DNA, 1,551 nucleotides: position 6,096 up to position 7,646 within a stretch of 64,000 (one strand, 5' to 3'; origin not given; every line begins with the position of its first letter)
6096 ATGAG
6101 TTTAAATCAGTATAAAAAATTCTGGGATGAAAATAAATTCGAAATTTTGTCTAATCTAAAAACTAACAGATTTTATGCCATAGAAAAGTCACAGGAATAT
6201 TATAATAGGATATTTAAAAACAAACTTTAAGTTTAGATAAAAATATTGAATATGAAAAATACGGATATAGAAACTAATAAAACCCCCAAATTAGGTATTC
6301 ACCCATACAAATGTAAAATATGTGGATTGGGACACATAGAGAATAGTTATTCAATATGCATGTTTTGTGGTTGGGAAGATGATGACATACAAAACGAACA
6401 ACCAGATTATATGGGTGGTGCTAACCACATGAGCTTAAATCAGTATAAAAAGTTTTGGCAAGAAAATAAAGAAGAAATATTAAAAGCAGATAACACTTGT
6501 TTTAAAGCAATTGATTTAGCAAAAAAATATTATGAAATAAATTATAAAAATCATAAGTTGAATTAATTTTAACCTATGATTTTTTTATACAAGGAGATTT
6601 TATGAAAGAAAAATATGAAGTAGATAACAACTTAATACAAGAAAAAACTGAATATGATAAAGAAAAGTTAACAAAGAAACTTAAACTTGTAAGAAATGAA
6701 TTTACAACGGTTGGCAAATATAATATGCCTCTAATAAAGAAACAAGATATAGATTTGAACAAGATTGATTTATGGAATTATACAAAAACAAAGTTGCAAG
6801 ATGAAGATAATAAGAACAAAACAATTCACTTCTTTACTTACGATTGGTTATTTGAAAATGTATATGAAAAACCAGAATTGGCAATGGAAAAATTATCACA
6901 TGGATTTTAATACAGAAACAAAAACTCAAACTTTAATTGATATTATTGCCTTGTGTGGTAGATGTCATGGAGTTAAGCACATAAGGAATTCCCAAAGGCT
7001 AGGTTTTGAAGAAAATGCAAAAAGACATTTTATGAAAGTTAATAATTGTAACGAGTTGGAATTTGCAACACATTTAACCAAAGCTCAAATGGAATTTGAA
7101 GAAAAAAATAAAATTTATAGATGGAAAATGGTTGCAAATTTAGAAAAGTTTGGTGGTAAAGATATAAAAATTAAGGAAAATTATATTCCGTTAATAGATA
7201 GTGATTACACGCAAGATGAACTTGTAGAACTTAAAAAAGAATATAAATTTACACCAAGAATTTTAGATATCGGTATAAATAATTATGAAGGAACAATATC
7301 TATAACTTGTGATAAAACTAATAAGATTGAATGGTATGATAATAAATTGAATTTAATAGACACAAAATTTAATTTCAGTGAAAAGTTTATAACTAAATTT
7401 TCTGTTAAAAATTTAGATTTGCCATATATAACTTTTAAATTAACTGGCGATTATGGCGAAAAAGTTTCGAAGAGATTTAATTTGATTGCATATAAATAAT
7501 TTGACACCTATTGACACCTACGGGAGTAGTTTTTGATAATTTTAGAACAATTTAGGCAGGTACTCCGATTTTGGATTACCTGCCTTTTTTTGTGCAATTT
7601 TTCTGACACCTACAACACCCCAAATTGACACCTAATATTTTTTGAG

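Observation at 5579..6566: Orphan RNase-toxin-like module followed by two tandem CPCC cysteine-rich genes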

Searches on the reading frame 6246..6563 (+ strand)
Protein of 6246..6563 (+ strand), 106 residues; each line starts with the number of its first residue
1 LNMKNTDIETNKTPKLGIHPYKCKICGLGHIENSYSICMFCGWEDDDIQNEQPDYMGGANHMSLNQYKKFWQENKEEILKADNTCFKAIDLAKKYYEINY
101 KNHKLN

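Call 3: search_protein_families(library=pfam, proteins=[window:6246-6563:+], max_evalue=1)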
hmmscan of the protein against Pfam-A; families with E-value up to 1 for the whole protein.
window:6246-6563:+ (106 aa): 1 family
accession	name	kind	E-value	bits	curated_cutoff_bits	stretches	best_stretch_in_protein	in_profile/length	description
PF14206.11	Cys_rich_CPCC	-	2.3e-12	46.9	24.5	1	21-72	1-55/75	Cysteine-rich CPCC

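Call 4: search_protein_families(library=ncbifam, proteins=[window:6246-6563:+], max_evalue=1)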
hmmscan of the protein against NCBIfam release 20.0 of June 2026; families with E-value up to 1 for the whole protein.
window:6246-6563:+ (106 aa): 0 families

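Call 5: search_protein_families(library=phrogs, proteins=[window:6246-6563:+], max_evalue=1)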
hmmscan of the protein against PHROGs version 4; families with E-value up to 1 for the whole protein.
window:6246-6563:+ (106 aa): 2 families
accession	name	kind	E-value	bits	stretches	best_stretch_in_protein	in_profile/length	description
phrog_6332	-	unknown function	2.2e-09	38.1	1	21-75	8-57/60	-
phrog_4559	-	unknown function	0.21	12.7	1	64-97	43-77/82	-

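Call 6: search_protein_families(library=padloc, proteins=[window:6246-6563:+], max_evalue=1)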
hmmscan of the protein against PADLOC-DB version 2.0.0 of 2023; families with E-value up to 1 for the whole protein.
window:6246-6563:+ (106 aa): 0 families

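Call 51: search_solved_structures(query=window:6252-6563:+, max_evalue=1, show_alignments=2)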
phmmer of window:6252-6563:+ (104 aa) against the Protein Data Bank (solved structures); distinct sequences matched with E-value up to 1: 12.
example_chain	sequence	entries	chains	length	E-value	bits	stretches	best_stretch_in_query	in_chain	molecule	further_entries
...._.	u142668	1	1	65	1.9e-12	50.5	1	18-71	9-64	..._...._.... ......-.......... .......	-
8ey4_I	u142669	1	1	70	1.9e-12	50.5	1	18-71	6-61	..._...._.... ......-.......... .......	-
5wjq_D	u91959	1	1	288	0.0047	20.3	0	13-34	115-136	Zinc finger protein 568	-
5v3g_D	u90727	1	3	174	0.0086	19.4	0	13-34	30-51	PR domain zinc finger protein 9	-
5egb_A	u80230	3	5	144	0.017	18.5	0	11-33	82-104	Histone-lysine N-methyltransferase PRDM9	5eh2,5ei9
5v3m_C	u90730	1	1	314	0.025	17.9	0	13-34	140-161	Zinc finger protein 568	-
5v3j_E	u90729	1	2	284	0.12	15.8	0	13-34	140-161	Zinc finger protein 568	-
8ymz_E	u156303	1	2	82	0.48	13.8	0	10-26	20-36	Zinc finger and BTB domain-containing protein 43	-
2cot_A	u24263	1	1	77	0.48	13.8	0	4-35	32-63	Zinc finger protein 435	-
7txc_E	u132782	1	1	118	0.55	13.6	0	12-27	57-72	Hypermethylated in cancer 2 protein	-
7ysf_A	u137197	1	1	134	0.7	13.3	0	5-29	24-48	Zinc finger protein 524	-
1mey_C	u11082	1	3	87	0.75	13.2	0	3-28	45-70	CONSENSUS ZINC FINGER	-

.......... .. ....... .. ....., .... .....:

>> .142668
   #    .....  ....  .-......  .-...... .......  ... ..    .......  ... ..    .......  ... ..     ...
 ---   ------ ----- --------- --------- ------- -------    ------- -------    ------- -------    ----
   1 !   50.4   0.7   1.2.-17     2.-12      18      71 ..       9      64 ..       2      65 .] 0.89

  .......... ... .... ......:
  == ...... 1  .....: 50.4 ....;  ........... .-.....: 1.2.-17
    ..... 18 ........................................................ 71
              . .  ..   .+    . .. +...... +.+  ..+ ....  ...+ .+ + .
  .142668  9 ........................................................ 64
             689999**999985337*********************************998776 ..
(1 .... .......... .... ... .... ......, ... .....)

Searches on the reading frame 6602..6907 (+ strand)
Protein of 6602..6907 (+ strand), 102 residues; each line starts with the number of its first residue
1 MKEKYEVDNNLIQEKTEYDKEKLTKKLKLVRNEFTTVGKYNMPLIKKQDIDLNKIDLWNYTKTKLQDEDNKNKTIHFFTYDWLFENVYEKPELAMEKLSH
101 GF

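Call 3: search_protein_families(library=pfam, proteins=[window:6602-6907:+], max_evalue=1)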
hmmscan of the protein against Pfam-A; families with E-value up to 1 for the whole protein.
window:6602-6907:+ (102 aa): 1 family
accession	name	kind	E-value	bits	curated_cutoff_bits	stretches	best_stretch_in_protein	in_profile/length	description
PF14386.11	DUF4417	-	2.3e-09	37.4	28.9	1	36-99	3-62/183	Domain of unknown function (DUF4417)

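Call 4: search_protein_families(library=ncbifam, proteins=[window:6602-6907:+], max_evalue=1)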
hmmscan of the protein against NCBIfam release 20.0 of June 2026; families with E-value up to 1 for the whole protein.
window:6602-6907:+ (102 aa): 0 families

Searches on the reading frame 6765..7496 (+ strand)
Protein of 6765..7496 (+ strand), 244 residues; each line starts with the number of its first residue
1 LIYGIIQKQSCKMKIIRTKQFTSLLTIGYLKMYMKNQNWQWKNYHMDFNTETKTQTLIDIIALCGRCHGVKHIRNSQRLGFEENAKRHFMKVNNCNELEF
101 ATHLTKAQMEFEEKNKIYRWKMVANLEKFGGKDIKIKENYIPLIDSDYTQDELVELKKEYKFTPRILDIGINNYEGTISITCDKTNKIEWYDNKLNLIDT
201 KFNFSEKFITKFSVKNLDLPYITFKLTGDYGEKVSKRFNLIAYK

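Call 3: search_protein_families(library=pfam, proteins=[window:6765-7496:+], max_evalue=1)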
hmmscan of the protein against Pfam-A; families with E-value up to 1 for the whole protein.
window:6765-7496:+ (244 aa): 0 families

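Call 4: search_protein_families(library=ncbifam, proteins=[window:6765-7496:+], max_evalue=1)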
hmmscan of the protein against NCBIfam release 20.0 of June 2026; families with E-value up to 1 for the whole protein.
window:6765-7496:+ (244 aa): 0 families

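Call 5: search_protein_families(library=phrogs, proteins=[window:6765-7496:+], max_evalue=1)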
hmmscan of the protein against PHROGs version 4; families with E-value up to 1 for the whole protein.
window:6765-7496:+ (244 aa): 5 families
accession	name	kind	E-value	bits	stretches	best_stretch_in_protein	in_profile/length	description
phrog_5200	-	DNA, RNA and nucleotide metabolism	2.1e-11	45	1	44-136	57-150/154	HNH endonuclease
phrog_7370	-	DNA, RNA and nucleotide metabolism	0.075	14.1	1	35-78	48-91/115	HNH endonuclease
phrog_26863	-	unknown function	0.18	12.9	1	90-123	52-85/87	-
phrog_3128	-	unknown function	0.21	12.9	0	140-189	17-66/98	-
phrog_589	-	DNA, RNA and nucleotide metabolism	0.25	12.1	1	62-94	129-161/179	HNH endonuclease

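Call 6: search_protein_families(library=padloc, proteins=[window:6765-7496:+], max_evalue=1)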
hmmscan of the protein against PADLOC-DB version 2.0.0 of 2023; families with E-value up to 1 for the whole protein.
window:6765-7496:+ (244 aa): 0 families
